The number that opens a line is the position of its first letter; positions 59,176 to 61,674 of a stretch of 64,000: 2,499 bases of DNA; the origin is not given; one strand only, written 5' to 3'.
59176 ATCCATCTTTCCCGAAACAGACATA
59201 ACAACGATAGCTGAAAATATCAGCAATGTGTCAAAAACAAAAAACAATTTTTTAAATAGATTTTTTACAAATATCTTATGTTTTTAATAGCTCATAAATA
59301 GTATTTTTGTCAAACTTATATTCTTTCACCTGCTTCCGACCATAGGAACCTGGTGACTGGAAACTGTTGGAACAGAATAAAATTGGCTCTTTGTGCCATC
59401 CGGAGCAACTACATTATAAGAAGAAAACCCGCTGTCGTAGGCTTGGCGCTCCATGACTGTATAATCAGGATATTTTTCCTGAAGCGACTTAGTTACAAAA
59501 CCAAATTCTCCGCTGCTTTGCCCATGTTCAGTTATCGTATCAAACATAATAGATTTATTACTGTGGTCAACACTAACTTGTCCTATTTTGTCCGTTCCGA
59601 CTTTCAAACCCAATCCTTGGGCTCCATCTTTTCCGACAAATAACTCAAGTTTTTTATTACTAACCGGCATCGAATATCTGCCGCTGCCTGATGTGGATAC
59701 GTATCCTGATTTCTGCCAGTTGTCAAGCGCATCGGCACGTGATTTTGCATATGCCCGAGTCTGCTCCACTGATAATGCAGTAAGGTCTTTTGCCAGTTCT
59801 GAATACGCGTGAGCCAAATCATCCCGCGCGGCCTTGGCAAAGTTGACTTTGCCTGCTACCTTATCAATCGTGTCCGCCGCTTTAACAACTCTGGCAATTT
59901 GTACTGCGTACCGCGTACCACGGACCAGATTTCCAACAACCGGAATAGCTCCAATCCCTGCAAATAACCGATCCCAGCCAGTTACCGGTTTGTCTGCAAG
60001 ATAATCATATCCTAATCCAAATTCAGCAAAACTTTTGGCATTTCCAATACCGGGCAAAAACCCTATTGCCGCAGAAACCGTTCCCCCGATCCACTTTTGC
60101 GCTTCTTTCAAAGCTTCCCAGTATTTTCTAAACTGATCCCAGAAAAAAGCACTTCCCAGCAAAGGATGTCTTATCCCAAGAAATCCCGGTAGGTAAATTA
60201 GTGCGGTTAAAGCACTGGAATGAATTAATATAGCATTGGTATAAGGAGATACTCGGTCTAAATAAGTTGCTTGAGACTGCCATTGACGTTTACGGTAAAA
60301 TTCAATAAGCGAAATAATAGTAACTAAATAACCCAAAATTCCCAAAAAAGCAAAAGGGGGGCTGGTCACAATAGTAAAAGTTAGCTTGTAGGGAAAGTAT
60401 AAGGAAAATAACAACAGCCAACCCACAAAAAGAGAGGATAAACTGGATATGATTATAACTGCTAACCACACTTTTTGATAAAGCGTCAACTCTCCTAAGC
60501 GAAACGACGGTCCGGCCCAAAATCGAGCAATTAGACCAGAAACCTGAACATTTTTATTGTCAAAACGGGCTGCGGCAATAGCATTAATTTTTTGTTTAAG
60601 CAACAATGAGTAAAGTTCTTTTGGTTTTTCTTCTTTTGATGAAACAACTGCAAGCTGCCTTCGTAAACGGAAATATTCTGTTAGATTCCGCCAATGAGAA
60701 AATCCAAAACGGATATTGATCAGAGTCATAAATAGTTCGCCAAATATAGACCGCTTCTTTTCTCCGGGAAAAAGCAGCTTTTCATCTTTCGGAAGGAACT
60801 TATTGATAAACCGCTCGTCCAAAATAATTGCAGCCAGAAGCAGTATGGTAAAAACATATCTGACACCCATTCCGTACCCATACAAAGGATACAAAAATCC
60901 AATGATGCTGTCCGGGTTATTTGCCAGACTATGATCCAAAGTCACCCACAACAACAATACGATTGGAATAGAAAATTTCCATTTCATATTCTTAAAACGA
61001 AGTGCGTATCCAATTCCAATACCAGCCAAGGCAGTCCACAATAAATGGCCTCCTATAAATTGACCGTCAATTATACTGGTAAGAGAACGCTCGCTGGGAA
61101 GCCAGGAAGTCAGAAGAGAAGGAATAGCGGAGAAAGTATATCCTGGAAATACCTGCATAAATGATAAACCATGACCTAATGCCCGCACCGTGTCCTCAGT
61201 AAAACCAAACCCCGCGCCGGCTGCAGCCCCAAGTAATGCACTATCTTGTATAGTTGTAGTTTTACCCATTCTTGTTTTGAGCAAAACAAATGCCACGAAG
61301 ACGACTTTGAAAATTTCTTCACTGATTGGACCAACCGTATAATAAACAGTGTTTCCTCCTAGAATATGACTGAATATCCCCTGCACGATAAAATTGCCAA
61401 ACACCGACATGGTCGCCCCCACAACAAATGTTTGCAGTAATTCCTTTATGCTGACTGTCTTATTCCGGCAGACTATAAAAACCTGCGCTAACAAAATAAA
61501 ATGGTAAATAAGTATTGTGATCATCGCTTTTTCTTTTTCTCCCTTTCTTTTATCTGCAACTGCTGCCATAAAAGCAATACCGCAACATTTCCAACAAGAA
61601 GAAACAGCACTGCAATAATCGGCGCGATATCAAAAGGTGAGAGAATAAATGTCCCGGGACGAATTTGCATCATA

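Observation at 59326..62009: PrsW-type intramembrane protease fused to a pre-toxin-TG-like motif and a GC-shifted C-terminal domain, flanked by small membrane-protein genes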

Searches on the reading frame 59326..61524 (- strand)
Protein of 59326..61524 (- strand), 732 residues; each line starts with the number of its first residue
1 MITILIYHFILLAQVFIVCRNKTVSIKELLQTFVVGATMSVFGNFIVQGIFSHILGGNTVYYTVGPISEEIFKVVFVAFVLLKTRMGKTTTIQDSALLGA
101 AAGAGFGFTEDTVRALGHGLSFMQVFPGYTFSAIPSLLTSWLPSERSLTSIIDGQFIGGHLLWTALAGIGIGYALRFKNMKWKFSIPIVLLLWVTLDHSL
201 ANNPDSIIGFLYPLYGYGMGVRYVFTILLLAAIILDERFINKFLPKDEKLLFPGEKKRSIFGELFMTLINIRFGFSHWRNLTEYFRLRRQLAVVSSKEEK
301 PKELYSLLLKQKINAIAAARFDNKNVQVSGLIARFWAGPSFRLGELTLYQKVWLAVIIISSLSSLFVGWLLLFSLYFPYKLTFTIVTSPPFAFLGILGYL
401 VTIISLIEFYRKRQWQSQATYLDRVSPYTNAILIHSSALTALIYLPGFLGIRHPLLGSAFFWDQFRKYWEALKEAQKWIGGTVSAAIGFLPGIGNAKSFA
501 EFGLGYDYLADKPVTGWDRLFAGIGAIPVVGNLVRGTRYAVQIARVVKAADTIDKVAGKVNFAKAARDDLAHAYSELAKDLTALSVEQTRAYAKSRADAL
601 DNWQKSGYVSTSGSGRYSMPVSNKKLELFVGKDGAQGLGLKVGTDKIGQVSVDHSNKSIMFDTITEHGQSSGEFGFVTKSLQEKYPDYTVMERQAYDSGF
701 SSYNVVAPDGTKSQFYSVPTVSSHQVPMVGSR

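Call 3: search_protein_families(library=pfam, proteins=[window:59326-61524:-], max_evalue=1)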
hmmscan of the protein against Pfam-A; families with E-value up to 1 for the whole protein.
window:59326-61524:- (732 aa): 3 families
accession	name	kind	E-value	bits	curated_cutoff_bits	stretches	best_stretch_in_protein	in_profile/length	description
PF13367.11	PrsW-protease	-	2.1e-12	47.4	23.5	1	29-207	6-176/196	PrsW family intramembrane metalloprotease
PF14449.11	PT-TG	-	2.6e-09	37.4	23.5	1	482-538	4-61/68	Pre-toxin TG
PF25189.1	Tad8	-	0.26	11.5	27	1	44-81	24-59/76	Type II Thoeris inhibitor Tad8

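Call 4: search_protein_families(library=ncbifam, proteins=[window:59326-61524:-], max_evalue=1)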
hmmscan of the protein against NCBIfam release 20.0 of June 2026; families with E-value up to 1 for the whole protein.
window:59326-61524:- (732 aa): 0 families

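Call 9: find_homologous_proteins(query=window:59326-61524:-, max_evalue=0.001)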
Query window:59326-61524:- (732 aa): 15 proteins with E <= 0.001 among 8000 candidates.
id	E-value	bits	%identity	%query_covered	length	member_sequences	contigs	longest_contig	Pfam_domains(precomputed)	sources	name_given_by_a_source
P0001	0.0e+0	1636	100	100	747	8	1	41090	PF13367.12,PF14449.12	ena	-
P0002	0.0e+0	1096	67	100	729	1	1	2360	PF13367.12,PF14449.12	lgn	-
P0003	0.0e+0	1032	62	100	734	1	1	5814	PF13367.12,PF14449.12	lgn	-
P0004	8.8e-191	654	43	98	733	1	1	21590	PF13367.12,PF14449.12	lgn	-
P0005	1.7e-180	620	43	100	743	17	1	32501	PF13367.12,PF14449.12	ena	-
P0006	1.7e-176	607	42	98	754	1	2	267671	PF13367.12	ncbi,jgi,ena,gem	-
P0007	2.8e-176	606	42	100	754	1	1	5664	PF13367.12,PF14449.12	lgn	-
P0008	4.7e-176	605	41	100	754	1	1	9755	PF13367.12,PF14449.12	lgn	-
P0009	2.6e-174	600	41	100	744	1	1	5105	PF13367.12,PF14449.12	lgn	-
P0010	3.3e-173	596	41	100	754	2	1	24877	PF13367.12,PF14449.12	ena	-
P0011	3.3e-171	589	41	99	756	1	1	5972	PF13367.12,PF14449.12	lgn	-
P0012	7.0e-170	585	41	100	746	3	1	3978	PF13367.12,PF14449.12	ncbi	-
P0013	4.0e-167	576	42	97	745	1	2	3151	PF13367.12,PF14449.12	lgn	-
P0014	1.2e-166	574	40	100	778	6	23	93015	PF13367.12,PF14449.12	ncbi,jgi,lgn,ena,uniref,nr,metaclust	ncbi:MAG: hypothetical protein UU81_C0003G0006 [Microgenomates group bacterium GW2011_GWC1_41_8]|uni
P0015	9.7e-166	571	40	98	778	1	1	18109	PF13367.12,PF14449.12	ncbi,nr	ncbi:MAG: pre-toxin TG domain-containing protein [Candidatus Roizmanbacteria bacterium]|nr:pre-toxin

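Call 17: find_encoding_contigs(protein=P0006, flank=5000, max_places=2)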
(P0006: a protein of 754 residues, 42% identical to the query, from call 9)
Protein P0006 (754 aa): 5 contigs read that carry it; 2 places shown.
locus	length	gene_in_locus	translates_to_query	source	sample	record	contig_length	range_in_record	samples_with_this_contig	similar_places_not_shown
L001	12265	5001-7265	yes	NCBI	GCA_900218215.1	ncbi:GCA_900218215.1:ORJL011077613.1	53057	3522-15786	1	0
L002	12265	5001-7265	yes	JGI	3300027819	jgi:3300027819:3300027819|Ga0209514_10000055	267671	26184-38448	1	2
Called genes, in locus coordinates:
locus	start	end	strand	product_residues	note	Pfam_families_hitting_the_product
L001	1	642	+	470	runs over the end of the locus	PF13589:HATPase_c_3 (faint), PF00672:HAMP, PF00512:HisKA, PF02518:HATPase_c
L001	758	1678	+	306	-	PF02683:DsbD_TM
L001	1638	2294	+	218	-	PF00578:AhpC-TSA, PF08534:Redoxin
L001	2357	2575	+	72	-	-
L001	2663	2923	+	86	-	-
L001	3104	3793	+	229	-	PF06966:DUF1295 (faint), PF04140:ICMT, PF04191:PEMT (weak)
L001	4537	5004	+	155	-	-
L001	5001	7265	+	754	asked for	PF13367:PrsW-protease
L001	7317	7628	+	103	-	PF13828:DUF4190 (faint)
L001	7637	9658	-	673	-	PF13620:CarboxypepD_reg (weak), PF13715:CarbopepD_reg_2 (faint)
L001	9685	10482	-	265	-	-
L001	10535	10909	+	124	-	-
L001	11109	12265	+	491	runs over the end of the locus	PF00300:His_Phos_1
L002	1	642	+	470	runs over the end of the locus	PF13589:HATPase_c_3 (faint), PF00672:HAMP, PF00512:HisKA, PF02518:HATPase_c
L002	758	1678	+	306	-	PF02683:DsbD_TM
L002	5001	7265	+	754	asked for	PF13367:PrsW-protease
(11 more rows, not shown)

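Call 18: find_encoding_contigs(protein=P0014, flank=5000, max_places=3)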
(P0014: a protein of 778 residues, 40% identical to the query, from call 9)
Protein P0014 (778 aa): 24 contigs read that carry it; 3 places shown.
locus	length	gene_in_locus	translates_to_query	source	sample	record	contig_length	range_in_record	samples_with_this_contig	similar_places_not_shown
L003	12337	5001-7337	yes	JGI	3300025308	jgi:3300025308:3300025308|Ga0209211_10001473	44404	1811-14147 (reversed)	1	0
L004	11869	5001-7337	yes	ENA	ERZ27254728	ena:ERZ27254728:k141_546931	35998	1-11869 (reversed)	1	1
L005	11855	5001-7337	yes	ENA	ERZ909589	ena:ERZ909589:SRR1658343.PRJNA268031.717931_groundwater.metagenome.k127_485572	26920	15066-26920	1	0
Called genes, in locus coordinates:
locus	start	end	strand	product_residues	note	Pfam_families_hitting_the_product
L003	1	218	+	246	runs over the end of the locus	PF05148:Methyltransf_8 (weak), PF01209:Ubie_methyltran, PF07021:MetW, PF13489:Methyltransf_23, PF13649:Methyltransf_25, PF13847:Methyltransf_31, PF08241:Methyltransf_11, PF08242:Methyltransf_12, +2 more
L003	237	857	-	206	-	PF00230:MIP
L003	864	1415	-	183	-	-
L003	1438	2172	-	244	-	PF01263:Aldose_epim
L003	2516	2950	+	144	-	PF05168:HEPN (faint)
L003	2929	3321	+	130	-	-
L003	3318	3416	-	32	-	-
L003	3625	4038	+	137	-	PF03703:bPH_2 (weak)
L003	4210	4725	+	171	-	-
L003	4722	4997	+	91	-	-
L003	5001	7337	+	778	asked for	PF13367:PrsW-protease, PF14449:PT-TG (weak)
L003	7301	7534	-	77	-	-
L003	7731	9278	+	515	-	-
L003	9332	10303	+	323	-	PF06271:RDD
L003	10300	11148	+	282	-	PF01789:PsbP (weak)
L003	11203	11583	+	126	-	-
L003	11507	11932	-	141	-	-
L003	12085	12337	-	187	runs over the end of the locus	PF01396:Zn_ribbon_Top1 (faint), PF13240:Zn_Ribbon_1 (faint), PF13453:Zn_ribbon_TFIIB (faint)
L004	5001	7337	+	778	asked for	PF13367:PrsW-protease, PF14449:PT-TG (weak)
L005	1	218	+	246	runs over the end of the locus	PF05148:Methyltransf_8 (weak), PF01209:Ubie_methyltran, PF07021:MetW, PF13489:Methyltransf_23, PF13649:Methyltransf_25, PF13847:Methyltransf_31, PF08241:Methyltransf_11, PF08242:Methyltransf_12, +2 more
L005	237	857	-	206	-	PF00230:MIP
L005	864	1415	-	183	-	-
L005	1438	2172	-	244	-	PF01263:Aldose_epim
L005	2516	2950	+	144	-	PF05168:HEPN (faint)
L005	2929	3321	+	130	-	-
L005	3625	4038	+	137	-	PF03703:bPH_2 (weak)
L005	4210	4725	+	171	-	-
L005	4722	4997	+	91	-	-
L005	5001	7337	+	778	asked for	PF13367:PrsW-protease, PF14449:PT-TG (weak)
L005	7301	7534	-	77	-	-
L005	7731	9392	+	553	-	-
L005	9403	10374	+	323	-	PF06271:RDD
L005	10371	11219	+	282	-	PF01789:PsbP (weak)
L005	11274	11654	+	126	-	-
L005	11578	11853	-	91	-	?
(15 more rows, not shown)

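Call 28: predict_structure(alignment_id=A1)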
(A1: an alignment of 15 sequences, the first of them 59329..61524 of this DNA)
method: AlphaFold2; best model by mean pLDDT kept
length: 732 residues; sequences in the alignment: 15
mean_pLDDT: 64.0   pTM: 0.45
mean pLDDT of the five models: 64.0, 59.3, 55.8, 54.7, 54.2
residues with pLDDT >= 90: 0; 70-90: 297; 50-70: 293; < 50: 142
segments of 3 or more residues with pLDDT < 50: 148-152, 320-325, 369-377, 443-492, 530-573, 667-671, 719-732
pLDDT, mean of each block of 10 residues (from residue 1): 75 72 67 74 56 52 62 78 74 86 81 59 62 67 57 59 83 75 66 69 67 64 78 84 80 70 72 71 85 79 79 70 54 66 60 64 55 46 61 62 69 61 52 56 48 41 38 35 42 57 64 62 55 41 29 29 37 52 67 74 77 80 74 79 75 86 59 68 86 73 77 61 34 31
secondary structure, 60 per line:
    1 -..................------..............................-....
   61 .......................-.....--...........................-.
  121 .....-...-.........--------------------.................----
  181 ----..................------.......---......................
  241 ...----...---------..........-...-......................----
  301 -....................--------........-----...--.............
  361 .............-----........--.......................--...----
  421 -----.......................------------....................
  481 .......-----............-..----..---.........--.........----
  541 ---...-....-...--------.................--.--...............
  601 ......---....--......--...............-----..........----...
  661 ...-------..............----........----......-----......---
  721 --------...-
elements in order (helices of 4 or more, strands of 3 or more residues): H2-19 H26-55 H57-83 H85-89 H92-118 H120-125 H131-139 H160-176 H185-202 H209-215 H219-243 H260-269 H275-296 H302-321 H330-337 H348-373 H379-386 H389-411 H426-448 H461-487 H493-504 H517-525 H528-536 H548-551 H564-580 H586-606 E610-613 E616-621 E624-630 H631-638 E647-653 E658-663 H671-684 E689-696 E701-706 E712-717 E729-731

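Call 32: find_related_loci(query=A1, collection=genome_contigs, flank=6000)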
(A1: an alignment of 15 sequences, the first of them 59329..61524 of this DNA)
Query A1 (732 aa) in genome_contigs; peptide patterns used: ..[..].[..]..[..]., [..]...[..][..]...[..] (x = any residue, [..] = any of these).
127 stretches matched a pattern; 6 encode a relative of the query (tblastn E <= 1e-3); 6 distinct loci.
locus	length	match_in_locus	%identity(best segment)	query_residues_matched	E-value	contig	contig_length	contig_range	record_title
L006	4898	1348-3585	42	1-732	0e+0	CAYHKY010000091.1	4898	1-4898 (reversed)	MAG TPA_asm: uncultured Gammaproteobacteria bacterium isolate ERP119705_co13_644 genome assembly, contig: NODE_22005_len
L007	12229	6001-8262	42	1-732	4e-178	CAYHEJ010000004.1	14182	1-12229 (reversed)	MAG TPA_asm: uncultured Gammaproteobacteria bacterium isolate ERP119705_co10_156 genome assembly, contig: NODE_3562_leng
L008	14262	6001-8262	41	1-732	5e-178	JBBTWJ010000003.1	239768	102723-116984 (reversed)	MAG: Patescibacteria group bacterium isolate H41-bin149_1 H41_bin149_1_000000000003, whole genome shotgun sequence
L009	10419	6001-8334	40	1-732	2e-174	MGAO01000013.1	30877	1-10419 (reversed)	MAG: Candidatus Roizmanbacteria bacterium RIFCSPLOWO2_01_FULL_40_14 rifcsplowo2_01_scaffold_2066, whole genome shotgun s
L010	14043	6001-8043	41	63-732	5e-167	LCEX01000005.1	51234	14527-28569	MAG: Candidatus Gottesmanbacteria bacterium GW2011_GWC1_43_10 UV55_C0005, whole genome shotgun sequence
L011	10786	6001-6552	29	6-203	6e-11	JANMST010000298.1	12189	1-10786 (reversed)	MAG: Acidimicrobiia bacterium isolate SOY_29_metabat_354 SOY_29_k141_5835016, whole genome shotgun sequence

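Call 38: search_protein_families(library=padloc, proteins=[window:59326-61524:-], max_evalue=0.1)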
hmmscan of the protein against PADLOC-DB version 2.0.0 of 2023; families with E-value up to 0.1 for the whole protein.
window:59326-61524:- (732 aa): 0 families

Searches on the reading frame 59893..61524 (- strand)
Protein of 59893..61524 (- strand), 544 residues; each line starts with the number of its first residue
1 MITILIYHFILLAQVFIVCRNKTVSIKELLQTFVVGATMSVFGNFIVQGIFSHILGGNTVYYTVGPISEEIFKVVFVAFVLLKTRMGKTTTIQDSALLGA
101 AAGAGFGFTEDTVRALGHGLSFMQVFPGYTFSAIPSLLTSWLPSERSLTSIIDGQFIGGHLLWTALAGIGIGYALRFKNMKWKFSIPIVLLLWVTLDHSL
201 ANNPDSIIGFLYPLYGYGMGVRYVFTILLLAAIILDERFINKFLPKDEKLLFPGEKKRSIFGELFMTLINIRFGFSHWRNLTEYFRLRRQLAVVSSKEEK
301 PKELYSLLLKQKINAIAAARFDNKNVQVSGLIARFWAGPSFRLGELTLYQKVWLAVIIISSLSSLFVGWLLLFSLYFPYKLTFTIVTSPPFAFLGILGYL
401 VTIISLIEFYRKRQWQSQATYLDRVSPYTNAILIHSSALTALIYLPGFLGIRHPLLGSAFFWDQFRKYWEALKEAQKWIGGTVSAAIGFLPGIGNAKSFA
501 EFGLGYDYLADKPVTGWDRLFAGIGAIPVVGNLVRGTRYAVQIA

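Call 31: find_homologous_proteins(query=A7, max_evalue=0.01)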
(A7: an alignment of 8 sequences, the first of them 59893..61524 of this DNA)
Query A7 (8 sequences) (544 aa, profile of the alignment): 15 proteins with E <= 0.01 among 8000 candidates.
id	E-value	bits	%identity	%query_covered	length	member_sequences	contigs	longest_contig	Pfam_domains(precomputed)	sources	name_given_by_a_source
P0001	9.0e-272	921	100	100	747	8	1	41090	PF13367.12,PF14449.12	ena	-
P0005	1.9e-267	907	49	100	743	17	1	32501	PF13367.12,PF14449.12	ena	-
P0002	1.3e-266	904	71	100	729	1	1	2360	PF13367.12,PF14449.12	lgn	-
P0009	2.9e-266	903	46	99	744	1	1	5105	PF13367.12,PF14449.12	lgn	-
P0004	3.8e-265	899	47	100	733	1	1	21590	PF13367.12,PF14449.12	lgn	-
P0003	1.4e-264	897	63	100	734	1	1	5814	PF13367.12,PF14449.12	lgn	-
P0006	1.6e-257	874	45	100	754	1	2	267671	PF13367.12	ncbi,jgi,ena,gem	-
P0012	1.7e-249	848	47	99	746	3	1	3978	PF13367.12,PF14449.12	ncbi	-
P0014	2.0e-247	841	46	99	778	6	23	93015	PF13367.12,PF14449.12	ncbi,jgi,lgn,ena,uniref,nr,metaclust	ncbi:MAG: hypothetical protein UU81_C0003G0006 [Microgenomates group bacterium GW2011_GWC1_41_8]|uni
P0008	3.6e-247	840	44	100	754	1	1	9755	PF13367.12,PF14449.12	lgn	-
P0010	1.8e-246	838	44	98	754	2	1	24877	PF13367.12,PF14449.12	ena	-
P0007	3.0e-246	837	45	98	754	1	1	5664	PF13367.12,PF14449.12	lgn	-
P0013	9.3e-246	835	48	99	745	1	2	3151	PF13367.12,PF14449.12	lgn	-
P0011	1.8e-243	828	44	100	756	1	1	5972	PF13367.12,PF14449.12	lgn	-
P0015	1.1e-239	815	46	99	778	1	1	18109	PF13367.12,PF14449.12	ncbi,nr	ncbi:MAG: pre-toxin TG domain-containing protein [Candidatus Roizmanbacteria bacterium]|nr:pre-toxin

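Call 67: search_solved_structures(query=A7, max_evalue=1)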
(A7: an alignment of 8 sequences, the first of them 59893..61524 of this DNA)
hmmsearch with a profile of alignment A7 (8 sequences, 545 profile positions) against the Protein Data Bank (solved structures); distinct sequences matched with E-value up to 1: 0.
